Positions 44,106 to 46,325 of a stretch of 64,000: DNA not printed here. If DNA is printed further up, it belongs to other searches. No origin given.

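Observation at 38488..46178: Three paralogous large cytoplasmic proteins (857, 643 and 640 aa) of unassigned family, tandemly arranged around ogl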

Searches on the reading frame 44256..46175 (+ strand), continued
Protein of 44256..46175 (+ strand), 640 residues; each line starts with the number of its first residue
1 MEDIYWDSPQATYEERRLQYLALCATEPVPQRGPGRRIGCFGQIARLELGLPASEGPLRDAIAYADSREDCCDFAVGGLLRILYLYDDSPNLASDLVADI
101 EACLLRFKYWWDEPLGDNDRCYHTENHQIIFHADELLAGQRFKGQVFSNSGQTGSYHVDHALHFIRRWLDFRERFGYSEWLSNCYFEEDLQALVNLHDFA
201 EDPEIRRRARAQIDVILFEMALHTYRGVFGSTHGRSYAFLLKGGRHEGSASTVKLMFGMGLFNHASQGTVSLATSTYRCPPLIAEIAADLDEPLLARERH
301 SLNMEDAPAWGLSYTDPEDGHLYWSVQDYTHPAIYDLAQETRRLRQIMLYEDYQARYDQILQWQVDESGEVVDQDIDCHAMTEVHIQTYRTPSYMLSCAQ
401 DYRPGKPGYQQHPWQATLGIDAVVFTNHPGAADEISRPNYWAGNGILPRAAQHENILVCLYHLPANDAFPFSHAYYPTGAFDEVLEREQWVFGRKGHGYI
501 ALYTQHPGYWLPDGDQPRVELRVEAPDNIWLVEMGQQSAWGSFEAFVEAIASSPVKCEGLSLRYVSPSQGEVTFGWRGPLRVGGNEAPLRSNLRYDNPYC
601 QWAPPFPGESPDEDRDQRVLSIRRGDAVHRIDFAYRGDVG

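Call 91: search_protein_families(library=pfam, proteins=[L044:385-1266:+, L044:2785-3363:+, L044:3439-4473:+, L044:7970-9775:+, L044:15740-18322:-, L044:19301-20806:+, L052:113-1282:+, L052:4794-6464:+, L052:12110-13363:-, L052:13384-14286:-], max_evalue=0.001)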
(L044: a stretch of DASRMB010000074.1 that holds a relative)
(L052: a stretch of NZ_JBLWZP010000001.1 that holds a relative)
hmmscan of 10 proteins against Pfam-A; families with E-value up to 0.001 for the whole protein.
L044:385-1266:+ (294 aa): 1 family
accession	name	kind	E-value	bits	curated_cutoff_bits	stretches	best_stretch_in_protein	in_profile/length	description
PF01139.22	RtcB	-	2e-84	284.7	27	1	39-294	139-426/426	tRNA-splicing ligase RtcB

L044:2785-3363:+ (193 aa): 5 families
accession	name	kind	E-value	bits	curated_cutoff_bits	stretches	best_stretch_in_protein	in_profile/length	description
PF08281.18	Sigma70_r4_2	-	3.8e-13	49.3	25.7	1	124-172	5-53/54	Sigma-70, region 4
PF04542.20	Sigma70_r2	-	1.4e-11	44.5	24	1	24-90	1-69/71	Sigma-70 region 2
PF00196.25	GerE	-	2.3e-06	27.6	23.5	1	144-171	16-43/57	Bacterial regulatory proteins, luxR family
PF04545.22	Sigma70_r4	-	1.9e-05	24.5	24.1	1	127-175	2-50/50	Sigma-70, region 4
PF07638.17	Sigma70_ECF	-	8.4e-05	23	21.1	1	109-177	116-179/185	ECF sigma factor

L044:3439-4473:+ (345 aa): 2 families
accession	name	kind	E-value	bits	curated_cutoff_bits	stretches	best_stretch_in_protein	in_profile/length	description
PF16344.10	FecR_C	-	8.3e-19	67.8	24.4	1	266-331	1-66/70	FecR, C-terminal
PF04773.18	FecR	-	8.7e-16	58.6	24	1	129-223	2-96/97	FecR protein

L044:7970-9775:+ (602 aa): 3 families
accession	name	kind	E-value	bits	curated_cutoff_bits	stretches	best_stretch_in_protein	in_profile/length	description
PF07980.17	SusD_RagB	-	2e-29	103.6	23.1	1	305-602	2-297/297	SusD family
PF14322.12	SusD-like_3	-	1e-19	72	27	1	88-232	56-191/191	Starch-binding associating with outer membrane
PF12771.13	SusD-like_2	-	4.8e-06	26.1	27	1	95-204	46-150/415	Starch-binding associating with outer membrane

L044:15740-18322:- (860 aa): 2 families
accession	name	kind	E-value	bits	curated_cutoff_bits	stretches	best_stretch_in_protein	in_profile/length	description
PF00953.26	Glycos_transf_4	-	5.3e-29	101.7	27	1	86-242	3-159/160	Glycosyl transferase family 4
PF24389.1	ORC-CDC6-like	-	1.2e-05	24.7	27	1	376-427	1-49/571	ORC-CDC6-like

L044:19301-20806:+ (502 aa): 3 families
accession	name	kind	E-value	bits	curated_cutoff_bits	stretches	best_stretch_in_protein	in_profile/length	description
PF00370.27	FGGY_N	-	1.4e-75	254.5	28.8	1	4-250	1-245/245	FGGY family of carbohydrate kinases, N-terminal domain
PF02782.22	FGGY_C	-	3.6e-42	144.8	27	1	259-448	1-197/198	FGGY family of carbohydrate kinases, C-terminal domain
PF01869.26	BcrAD_BadFG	-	0.00086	19.3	31.5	0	8-77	3-66/271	BadF/BadG/BcrA/BcrD ATPase family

L052:113-1282:+ (390 aa): 2 families
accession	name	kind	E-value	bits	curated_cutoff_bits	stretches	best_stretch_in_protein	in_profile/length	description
PF16344.10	FecR_C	-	5.7e-20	71.6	24.4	1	316-384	2-70/70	FecR, C-terminal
PF04773.18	FecR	-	2.3e-18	66.9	24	1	178-273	3-97/97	FecR protein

L052:4794-6464:+ (557 aa): 3 families
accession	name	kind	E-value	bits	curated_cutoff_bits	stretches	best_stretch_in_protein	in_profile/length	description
PF07980.17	SusD_RagB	-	1.1e-34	120.9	23.1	1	283-557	36-297/297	SusD family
PF14322.12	SusD-like_3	-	1.1e-18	68.6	27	1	28-223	6-191/191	Starch-binding associating with outer membrane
PF12771.13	SusD-like_2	-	9.1e-08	31.8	27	1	90-195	46-150/415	Starch-binding associating with outer membrane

L052:12110-13363:- (417 aa): 4 families
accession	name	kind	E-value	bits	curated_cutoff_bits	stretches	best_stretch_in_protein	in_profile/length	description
PF00009.33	GTP_EFTU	-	2.5e-45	154.8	26.5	1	7-191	3-176/188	Elongation factor Tu GTP binding domain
PF22594.2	GTP-eEF1A_C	-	8.3e-26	90.8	27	1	318-416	2-100/101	GTP-eEF1A C-terminal domain-like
PF01926.29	MMR_HSR1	-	5.1e-07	30.2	21.9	1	68-147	29-113/113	50S ribosome-binding GTPase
PF03144.31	GTP_EFTU_D2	-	4.1e-05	24.4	30.3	1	246-305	6-72/73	Elongation factor Tu domain 2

L052:13384-14286:- (300 aa): 1 family
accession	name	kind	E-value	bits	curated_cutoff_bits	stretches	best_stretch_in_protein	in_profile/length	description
PF01507.26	PAPS_reduct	-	1.9e-42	145.7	22.5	1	28-253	1-173/175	Phosphoadenosine phosphosulfate reductase domain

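Call 92: find_homologous_proteins(query=P0241, max_evalue=1e-50)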
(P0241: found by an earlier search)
Query P0241 (642 aa): 852 proteins with E <= 1e-50 among 8000 candidates; the best 120 are listed.
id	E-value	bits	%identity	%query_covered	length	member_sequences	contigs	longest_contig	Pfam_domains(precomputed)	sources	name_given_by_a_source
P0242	0.0e+0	1420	92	100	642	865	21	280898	-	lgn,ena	-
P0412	0.0e+0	1316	84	100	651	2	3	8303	-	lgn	-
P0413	0.0e+0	1307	83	100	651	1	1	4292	-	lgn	-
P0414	0.0e+0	1306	83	100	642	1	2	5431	-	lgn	-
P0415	0.0e+0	1305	83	100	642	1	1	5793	-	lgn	-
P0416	0.0e+0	1304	83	100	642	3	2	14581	-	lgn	-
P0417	0.0e+0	1302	83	100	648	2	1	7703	-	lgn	-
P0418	0.0e+0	1297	83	100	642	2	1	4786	-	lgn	-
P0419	0.0e+0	1290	82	100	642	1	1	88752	-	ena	-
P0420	0.0e+0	1287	82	100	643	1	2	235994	-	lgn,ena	-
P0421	0.0e+0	1278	81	100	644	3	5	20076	-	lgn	-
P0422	0.0e+0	1277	81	100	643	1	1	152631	-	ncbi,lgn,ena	-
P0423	0.0e+0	1274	81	100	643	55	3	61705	-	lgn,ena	-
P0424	0.0e+0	1268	80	100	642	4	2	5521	-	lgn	-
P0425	0.0e+0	1255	80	100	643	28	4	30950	-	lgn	-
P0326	3.8e-206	705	49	96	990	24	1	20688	PF07470.20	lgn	-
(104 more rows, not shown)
